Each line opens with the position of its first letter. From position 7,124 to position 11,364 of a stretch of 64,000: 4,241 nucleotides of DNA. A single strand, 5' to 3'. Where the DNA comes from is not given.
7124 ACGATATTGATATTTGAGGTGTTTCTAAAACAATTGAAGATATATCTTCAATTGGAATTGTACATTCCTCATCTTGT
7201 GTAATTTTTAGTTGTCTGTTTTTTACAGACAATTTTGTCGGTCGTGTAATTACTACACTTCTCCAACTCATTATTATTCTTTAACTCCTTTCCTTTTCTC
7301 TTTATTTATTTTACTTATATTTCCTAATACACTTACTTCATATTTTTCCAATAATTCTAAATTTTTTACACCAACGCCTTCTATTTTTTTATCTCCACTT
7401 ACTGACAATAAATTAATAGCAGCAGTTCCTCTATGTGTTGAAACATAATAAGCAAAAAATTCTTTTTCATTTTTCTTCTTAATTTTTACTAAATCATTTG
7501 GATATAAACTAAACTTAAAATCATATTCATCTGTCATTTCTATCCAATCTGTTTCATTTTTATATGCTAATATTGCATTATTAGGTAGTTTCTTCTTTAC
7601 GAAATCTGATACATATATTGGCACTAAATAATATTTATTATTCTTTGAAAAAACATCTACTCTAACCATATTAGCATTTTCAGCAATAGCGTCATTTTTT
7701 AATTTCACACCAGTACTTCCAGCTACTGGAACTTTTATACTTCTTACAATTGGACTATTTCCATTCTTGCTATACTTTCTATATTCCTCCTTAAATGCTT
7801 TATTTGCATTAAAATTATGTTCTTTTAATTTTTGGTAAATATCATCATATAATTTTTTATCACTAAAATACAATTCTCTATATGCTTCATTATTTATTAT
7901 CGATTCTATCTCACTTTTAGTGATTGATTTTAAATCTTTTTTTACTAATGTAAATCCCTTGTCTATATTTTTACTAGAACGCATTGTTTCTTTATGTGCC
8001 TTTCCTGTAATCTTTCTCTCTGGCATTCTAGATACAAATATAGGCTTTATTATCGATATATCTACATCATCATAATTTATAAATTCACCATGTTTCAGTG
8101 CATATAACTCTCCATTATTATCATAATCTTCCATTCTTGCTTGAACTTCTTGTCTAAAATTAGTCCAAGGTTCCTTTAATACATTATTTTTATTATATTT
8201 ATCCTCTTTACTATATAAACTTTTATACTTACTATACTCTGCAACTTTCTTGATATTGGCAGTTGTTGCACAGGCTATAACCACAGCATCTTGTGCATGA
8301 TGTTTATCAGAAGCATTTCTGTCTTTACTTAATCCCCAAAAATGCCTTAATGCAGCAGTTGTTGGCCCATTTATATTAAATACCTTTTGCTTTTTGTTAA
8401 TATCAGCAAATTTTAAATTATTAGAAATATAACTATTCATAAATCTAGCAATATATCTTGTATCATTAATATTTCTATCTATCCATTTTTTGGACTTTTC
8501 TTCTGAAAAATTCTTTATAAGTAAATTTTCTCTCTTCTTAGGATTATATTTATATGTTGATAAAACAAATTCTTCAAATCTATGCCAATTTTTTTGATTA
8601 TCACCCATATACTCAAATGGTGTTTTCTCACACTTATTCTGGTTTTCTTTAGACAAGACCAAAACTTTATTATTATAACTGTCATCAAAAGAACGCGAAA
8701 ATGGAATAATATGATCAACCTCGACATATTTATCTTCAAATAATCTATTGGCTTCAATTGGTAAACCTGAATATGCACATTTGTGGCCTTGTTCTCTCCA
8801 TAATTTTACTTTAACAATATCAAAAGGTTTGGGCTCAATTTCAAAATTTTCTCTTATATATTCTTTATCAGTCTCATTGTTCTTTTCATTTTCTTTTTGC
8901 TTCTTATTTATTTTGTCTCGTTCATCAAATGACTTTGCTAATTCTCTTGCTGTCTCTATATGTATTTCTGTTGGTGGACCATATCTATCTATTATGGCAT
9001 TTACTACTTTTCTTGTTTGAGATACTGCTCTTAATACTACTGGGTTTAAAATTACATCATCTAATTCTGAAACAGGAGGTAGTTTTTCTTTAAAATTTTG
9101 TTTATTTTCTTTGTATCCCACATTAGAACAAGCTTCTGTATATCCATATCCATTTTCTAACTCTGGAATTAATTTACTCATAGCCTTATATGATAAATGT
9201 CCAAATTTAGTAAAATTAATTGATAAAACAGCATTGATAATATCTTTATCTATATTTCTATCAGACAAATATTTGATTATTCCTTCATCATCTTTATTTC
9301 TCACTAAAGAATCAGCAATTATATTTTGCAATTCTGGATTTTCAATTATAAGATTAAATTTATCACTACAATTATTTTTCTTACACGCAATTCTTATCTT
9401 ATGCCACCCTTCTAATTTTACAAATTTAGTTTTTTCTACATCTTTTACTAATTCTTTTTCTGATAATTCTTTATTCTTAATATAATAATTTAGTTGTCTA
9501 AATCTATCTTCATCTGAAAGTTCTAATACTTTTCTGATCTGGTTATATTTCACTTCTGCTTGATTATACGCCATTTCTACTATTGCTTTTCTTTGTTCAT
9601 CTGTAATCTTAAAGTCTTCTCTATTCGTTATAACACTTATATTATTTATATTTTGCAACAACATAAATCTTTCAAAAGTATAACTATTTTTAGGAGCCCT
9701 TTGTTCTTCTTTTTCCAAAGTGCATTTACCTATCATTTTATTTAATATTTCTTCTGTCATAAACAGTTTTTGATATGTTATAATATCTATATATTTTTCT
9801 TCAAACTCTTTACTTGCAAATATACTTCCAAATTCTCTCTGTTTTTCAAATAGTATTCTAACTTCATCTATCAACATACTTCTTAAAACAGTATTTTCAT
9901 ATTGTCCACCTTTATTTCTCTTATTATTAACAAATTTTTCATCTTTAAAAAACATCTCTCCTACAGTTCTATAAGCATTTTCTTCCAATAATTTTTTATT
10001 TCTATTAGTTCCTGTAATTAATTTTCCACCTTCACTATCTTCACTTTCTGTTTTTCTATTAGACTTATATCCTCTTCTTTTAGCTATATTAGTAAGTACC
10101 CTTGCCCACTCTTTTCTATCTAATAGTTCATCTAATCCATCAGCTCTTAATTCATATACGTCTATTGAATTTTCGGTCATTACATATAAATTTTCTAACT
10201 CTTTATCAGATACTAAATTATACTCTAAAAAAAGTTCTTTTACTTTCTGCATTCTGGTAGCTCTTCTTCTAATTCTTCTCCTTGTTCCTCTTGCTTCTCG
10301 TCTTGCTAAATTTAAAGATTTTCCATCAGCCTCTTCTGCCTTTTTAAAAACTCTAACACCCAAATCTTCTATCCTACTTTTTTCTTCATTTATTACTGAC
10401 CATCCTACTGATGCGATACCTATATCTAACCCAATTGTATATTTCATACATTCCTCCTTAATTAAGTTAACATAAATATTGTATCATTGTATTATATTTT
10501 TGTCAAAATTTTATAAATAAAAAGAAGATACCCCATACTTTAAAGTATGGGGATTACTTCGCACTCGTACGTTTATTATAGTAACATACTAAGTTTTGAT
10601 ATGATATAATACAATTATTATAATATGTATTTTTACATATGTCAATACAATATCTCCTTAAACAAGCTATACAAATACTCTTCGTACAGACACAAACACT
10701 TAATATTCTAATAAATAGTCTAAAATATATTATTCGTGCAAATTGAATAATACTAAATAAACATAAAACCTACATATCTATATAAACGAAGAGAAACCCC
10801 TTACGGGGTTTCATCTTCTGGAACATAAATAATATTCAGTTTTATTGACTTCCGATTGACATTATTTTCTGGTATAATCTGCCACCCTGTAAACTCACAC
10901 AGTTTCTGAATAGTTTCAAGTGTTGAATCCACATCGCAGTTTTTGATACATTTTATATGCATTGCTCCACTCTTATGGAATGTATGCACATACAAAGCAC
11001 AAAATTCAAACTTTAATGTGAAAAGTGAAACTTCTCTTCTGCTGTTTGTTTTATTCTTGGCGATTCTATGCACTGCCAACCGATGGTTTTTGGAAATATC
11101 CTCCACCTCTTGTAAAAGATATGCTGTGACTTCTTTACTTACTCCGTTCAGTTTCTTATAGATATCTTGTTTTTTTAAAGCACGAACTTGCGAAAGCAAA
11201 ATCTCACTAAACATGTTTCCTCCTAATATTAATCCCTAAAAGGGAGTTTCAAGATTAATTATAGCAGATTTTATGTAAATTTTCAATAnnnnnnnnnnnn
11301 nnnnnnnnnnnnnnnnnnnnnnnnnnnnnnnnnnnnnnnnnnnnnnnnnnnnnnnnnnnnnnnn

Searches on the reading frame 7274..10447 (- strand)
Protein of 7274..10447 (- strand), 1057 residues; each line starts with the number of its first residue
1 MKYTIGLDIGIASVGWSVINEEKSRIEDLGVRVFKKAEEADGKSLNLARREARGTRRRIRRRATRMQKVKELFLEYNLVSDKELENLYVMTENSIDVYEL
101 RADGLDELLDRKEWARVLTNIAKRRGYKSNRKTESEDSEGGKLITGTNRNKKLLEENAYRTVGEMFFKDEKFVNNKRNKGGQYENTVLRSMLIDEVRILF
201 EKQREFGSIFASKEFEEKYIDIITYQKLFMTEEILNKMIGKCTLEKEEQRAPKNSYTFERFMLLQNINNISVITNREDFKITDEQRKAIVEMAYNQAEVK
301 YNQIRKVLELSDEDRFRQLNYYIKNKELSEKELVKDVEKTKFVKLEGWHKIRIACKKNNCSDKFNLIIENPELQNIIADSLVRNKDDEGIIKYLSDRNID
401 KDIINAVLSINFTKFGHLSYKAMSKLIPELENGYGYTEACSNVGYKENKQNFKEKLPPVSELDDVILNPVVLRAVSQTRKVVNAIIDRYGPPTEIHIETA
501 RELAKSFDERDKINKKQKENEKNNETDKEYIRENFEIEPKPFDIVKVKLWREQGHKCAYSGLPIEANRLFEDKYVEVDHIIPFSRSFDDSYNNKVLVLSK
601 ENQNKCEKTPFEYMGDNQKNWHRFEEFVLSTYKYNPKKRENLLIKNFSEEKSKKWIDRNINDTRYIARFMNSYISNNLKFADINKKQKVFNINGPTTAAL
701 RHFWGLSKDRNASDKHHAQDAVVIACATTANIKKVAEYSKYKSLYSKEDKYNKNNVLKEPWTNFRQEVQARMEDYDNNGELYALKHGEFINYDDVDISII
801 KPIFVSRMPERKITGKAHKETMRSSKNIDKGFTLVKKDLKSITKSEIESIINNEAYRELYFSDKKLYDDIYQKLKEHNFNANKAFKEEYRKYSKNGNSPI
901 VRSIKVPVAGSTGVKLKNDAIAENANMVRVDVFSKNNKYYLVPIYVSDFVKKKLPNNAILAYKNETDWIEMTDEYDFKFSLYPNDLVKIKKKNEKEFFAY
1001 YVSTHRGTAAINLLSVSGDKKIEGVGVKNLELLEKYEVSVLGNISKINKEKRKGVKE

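Call 9: search_protein_families(library=ncbifam, proteins=[window:7274-10447:-])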
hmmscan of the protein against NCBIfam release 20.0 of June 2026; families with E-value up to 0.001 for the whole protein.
window:7274-10447:- (1057 aa): 2 families
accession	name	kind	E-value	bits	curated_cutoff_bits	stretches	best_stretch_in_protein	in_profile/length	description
TIGR01865.2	cas_Csn1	equivalog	7.1e-238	792.7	100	1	3-1043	1-1070/1070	type II CRISPR RNA-guided endonuclease Cas9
NF049971.1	CRISPR_Cas9d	exception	1.7e-38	132.9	375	1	466-1012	461-962/986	type II CRISPR RNA-guided endonuclease Cas9d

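Call 10: find_homologous_proteins(query=window:7274-10447:-, max_evalue=1e-50)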
Query window:7274-10447:- (1057 aa): 2581 proteins with E <= 1e-50 among 8000 candidates; the best 120 are listed.
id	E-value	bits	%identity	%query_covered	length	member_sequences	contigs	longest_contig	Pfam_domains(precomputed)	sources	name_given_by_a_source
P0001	0.0e+0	2330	100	100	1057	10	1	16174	PF13395.13,PF18470.7,PF22702.3,PF18541.8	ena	-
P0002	0.0e+0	2013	86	100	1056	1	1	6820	PF22131.2,PF13395.13,PF18470.7,PF22702.3,PF18541.8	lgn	-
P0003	0.0e+0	1982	85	100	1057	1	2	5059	PF22131.2,PF13395.13,PF18470.7,PF22702.3,PF18541.8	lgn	-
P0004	0.0e+0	1976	85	100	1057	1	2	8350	PF22131.2,PF13395.13,PF18470.7,PF22702.3,PF18541.8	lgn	-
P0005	0.0e+0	1975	85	100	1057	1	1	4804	PF22131.2,PF13395.13,PF18470.7,PF22702.3,PF18541.8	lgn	-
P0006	0.0e+0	1972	85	100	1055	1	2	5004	PF13395.13,PF18470.7,PF22702.3,PF18541.8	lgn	-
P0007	0.0e+0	1613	69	100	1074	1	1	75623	PF13395.13,PF22702.3,PF18541.8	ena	-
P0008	0.0e+0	1610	69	100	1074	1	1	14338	PF13395.13,PF22702.3,PF18541.8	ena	-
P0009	0.0e+0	1609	69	100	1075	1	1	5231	PF13395.13,PF18470.7,PF22702.3,PF18541.8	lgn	-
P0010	0.0e+0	1607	70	100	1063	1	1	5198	PF13395.13,PF18470.7,PF22702.3,PF18541.8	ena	-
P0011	0.0e+0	1605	69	100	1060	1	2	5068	PF22131.2,PF13395.13,PF18470.7,PF22702.3,PF18541.8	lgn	-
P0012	0.0e+0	1601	69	100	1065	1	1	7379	PF22131.2,PF13395.13,PF22702.3,PF18541.8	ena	-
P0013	0.0e+0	1598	68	100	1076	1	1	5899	PF13395.13,PF18470.7,PF22702.3,PF18541.8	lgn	-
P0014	0.0e+0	1597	67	100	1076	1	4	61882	PF13395.13,PF18470.7,PF22702.3,PF18541.8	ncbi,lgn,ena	-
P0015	0.0e+0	1597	69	100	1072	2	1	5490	PF13395.13,PF18470.7,PF22702.3,PF18541.8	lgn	-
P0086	0.0e+0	1110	52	100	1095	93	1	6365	PF13395.13,PF18470.7,PF22702.3,PF18541.8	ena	-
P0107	0.0e+0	1019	49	100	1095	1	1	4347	PF13395.13,PF18470.7,PF22702.3,PF18541.8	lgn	-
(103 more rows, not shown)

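Call 14: find_related_loci(query=A1, collection=genome_contigs, flank=8000)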
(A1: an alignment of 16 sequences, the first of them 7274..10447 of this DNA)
Query A1 (1057 aa) in genome_contigs; peptide patterns used: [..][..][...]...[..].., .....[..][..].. (x = any residue, [..] = any of these).
315 stretches matched a pattern; 236 encode a relative of the query (tblastn E <= 1e-3); the best 80 are kept; 80 distinct loci.
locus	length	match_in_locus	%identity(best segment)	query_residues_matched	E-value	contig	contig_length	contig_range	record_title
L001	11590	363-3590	67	1-1056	0e+0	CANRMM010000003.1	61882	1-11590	MAG: uncultured Clostridia bacterium isolate Lapin-030__bin49 genome assembly, contig: Lapin-030__NODE_703_length_61882_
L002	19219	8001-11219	69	1-1055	0e+0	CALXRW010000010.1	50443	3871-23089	MAG: uncultured Clostridia bacterium isolate BRZ_BL__bin74 genome assembly, contig: BRZ_BL__NODE_775_length_50443_cov_7.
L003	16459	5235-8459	68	1-1055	0e+0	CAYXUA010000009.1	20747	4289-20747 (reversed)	MAG TPA_asm: uncultured Clostridium sp. isolate SRP350583_co1_585 genome assembly, contig: NODE_4416_length_20747_cov_29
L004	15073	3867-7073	68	1-1056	0e+0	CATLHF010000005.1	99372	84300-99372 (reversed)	MAG TPA_asm: uncultured Clostridia bacterium isolate MGG05278_1680015474 genome assembly, contig: ERR3199550_281, whole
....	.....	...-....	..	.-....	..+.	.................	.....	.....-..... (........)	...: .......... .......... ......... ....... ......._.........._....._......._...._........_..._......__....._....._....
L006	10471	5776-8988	69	1-1056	0e+0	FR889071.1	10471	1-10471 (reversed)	Clostridium sp. CAG:508 genomic scaffold, scf8, whole genome shotgun sequence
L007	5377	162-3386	67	1-1056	0e+0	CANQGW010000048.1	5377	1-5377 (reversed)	MAG: uncultured Clostridia bacterium isolate Lapin-027__bin8 genome assembly, contig: Lapin-027__NODE_17163_length_5377_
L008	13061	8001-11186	68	1-1055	0e+0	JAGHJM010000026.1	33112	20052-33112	MAG: Clostridia bacterium isolate MAG.74 k127_484591, whole genome shotgun sequence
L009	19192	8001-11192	67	1-1055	0e+0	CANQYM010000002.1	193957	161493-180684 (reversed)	MAG: uncultured Clostridia bacterium isolate Lapin-015__bin83 genome assembly, contig: Lapin-015__NODE_27_length_193957_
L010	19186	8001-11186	67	1-1055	0e+0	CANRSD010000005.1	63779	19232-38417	MAG TPA_asm: uncultured Clostridia bacterium isolate SRR15730551_bin.77_metawrap_v1.3_MAG genome assembly, contig: NODE.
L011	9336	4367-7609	65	1-1055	0e+0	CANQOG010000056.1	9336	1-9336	MAG: uncultured Clostridia bacterium isolate Lapin-033__bin15 genome assembly, contig: Lapin-033__NODE_6215_length_9336_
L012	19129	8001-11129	63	1-1052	0e+0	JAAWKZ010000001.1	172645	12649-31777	MAG: Clostridia bacterium isolate ABMPRH_45_3 SL341412_scaffold_19, whole genome shotgun sequence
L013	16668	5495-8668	61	1-1056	0e+0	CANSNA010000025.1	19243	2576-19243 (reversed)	MAG TPA_asm: uncultured Clostridium sp. isolate SRR15510242_bin.17_metawrap_v1.3_MAG genome assembly, contig: NODE.1741_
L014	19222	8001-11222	66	1-1055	0e+0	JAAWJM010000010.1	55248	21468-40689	MAG: Clostridia bacterium isolate ABMPRH_42_1 SL341415_scaffold_1279, whole genome shotgun sequence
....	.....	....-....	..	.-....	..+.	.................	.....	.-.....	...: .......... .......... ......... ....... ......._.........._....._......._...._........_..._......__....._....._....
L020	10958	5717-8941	68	1-1055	0e+0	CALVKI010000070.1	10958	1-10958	MAG: uncultured Bacilli bacterium isolate E13__bin56 genome assembly, contig: E13__k127_101503, whole genome shotgun seq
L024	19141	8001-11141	63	1-1057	0e+0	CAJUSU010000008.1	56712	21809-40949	MAG TPA_asm: uncultured Clostridia bacterium isolate MGBC166183 genome assembly, contig: MGBC166183.8, whole genome shot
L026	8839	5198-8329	44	3-1055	0e+0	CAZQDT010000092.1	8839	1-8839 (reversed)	MAG TPA_asm: uncultured Eubacteriales bacterium isolate SRP313737_co1_240 genome assembly, contig: NODE_11745_length_883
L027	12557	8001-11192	43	1-1057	0e+0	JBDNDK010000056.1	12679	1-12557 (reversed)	MAG: Armatimonadota bacterium isolate RM_bin9_OCT21 C56, whole genome shotgun sequence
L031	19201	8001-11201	41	1-1055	0e+0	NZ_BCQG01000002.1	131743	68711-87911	Geobacillus jurassicus NBRC 107829, whole genome shotgun sequence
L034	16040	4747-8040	41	1-1055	0e+0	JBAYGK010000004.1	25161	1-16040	MAG: Candidatus Paceibacterota bacterium isolate SO_2016_GW1_123 scaffold03452_OW334_2016, whole genome shotgun sequence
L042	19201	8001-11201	40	1-1055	0e+0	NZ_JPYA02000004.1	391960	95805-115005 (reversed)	Geobacillus icigianus strain G1w1 4, whole genome shotgun sequence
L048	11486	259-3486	41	1-1055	0e+0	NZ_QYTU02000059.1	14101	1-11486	Siminovitchia fortis strain DSM 16012 Scaffold59, whole genome shotgun sequence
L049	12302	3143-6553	40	1-1057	0e+0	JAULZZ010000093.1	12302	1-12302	MAG: Paenibacillus sp. isolate P_PAEN NODE_12731_length_12302_cov_2.226366, whole genome shotgun sequence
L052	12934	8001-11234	40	1-1055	0e+0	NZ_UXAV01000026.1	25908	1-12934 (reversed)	Filibacter tadaridae isolate aTB-66, whole genome shotgun sequence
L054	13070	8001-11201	40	1-1055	0e+0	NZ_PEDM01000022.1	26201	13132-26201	Anoxybacillus flavithermus strain KU2-6_11 NODE_21_1, whole genome shotgun sequence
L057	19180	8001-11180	41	7-1055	0e+0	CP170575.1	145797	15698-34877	Bacillus toyonensis strain GXUN31-2 plasmid unnamed4, complete sequence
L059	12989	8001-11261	42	1-1055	0e+0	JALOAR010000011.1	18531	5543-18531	MAG: Candidatus Colwellbacteria bacterium isolate SO_2017_LW2 bin 35 scaffold_6633_c1_LW138R_2017, whole genome shotgun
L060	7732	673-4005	35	5-1055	0e+0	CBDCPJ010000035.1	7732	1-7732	MAG: Spirochaetia bacterium isolate faab6882-6287-49c9-b04d-4208091d842c genome assembly, contig: contig_35, whole genom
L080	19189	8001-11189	34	3-1055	2e-169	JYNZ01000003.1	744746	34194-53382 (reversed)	MAG: candidate division WS6 bacterium OLB20 TR69_WS6001CONTIG000003, whole genome shotgun sequence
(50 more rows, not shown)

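Call 38: search_protein_families(library=pfam, proteins=[window:7274-10447:-], max_evalue=0.01)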
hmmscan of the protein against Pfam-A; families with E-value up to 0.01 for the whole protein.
window:7274-10447:- (1057 aa): 5 families
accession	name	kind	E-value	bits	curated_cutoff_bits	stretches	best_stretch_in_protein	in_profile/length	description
PF13395.12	HNH_4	-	3e-23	82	22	1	557-611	1-54/54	HNH endonuclease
PF18541.7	RuvC_III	-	1.2e-14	55.2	26.2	2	652-709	3-56/179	RuvC endonuclease subdomain 3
PF22702.2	Cas9_RuvC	-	1e-11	45.5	27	1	663-804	4-139/151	Cas9 RuvC domain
PF18470.6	Cas9_a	-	1.7e-07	31.6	26.9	1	237-311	5-83/221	Cas9 alpha-helical lobe domain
PF22131.1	CjCas9_PI_CTD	-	0.00046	20.8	21.9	0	984-1013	1-31/76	CRISPR-associated endonuclease CjCas9 PI-CTD domain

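Call 42: search_solved_structures(query=window:7274-10447:-, max_evalue=1e-10)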
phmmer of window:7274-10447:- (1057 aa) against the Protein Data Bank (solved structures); distinct sequences matched with E-value up to 1e-10: 81 (the best 60 are shown).
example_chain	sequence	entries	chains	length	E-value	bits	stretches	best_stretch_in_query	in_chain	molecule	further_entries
9ar4_A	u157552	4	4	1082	3.6e-245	819.6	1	1-1055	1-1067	CRISPR-associated endonuclease Cas9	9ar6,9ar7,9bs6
8jtj_A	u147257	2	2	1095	2e-243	813.8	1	1-1055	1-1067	CRISPR-associated endonuclease Cas9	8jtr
8uza_A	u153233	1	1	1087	3.9e-243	812.8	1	1-1055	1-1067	CRISPR-associated endonuclease Cas9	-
8uzb_A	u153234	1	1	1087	5.4e-242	809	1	1-1055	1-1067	CRISPR-associated endonuclease Cas9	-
8hnt_A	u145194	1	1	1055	3.7e-212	710.3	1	2-1053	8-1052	CRISPR-associated endonuclease Cas9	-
8hnw_A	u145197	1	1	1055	8.6e-211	705.8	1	2-1053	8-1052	CRISPR-associated endonuclease Cas9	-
8hnv_A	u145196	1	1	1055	9e-210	702.4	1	2-1053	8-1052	CRISPR-associated endonuclease Cas9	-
6jdq_A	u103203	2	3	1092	1e-209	702.2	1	2-1045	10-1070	CRISPR-associated endonuclease Cas9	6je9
8ja0_A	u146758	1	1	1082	1.1e-209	702.2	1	2-1044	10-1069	CRISPR-associated endonuclease Cas9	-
6kc8_A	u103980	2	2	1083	1.1e-209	702.1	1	2-1044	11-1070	CRISPR-associated endonuclease Cas9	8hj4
21dz_A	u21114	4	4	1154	1e-208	698.9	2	1-743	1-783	CRISPR-associated endonuclease Cas9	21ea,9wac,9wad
6jdv_A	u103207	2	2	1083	2.5e-208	697.6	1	2-1044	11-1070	CRISPR-associated endonuclease Cas9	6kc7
6je4_A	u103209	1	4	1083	2.6e-207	694.2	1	2-1044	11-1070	CRISPR-associated endonuclease Cas9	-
6je3_A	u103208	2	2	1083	4.9e-179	600.6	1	2-1044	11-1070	CRISPR-associated endonuclease Cas9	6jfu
8x5v_A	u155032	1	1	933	2.6e-174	585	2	1-500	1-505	BlCas9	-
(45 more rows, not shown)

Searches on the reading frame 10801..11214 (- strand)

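Call 9: search_protein_families(library=ncbifam, proteins=[window:10801-11214:-])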
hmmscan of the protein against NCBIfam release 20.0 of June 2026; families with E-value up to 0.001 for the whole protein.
window:10801-11214:- (137 aa): 0 families

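Call 38: search_protein_families(library=pfam, proteins=[window:10801-11214:-], max_evalue=0.01)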
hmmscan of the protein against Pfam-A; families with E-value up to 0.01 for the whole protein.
window:10801-11214:- (137 aa): 1 family
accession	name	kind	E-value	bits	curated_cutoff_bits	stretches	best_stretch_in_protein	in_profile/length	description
PF01577.22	Peptidase_S30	-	0.0043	17.2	20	1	12-109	93-182/245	Potyvirus P1 protease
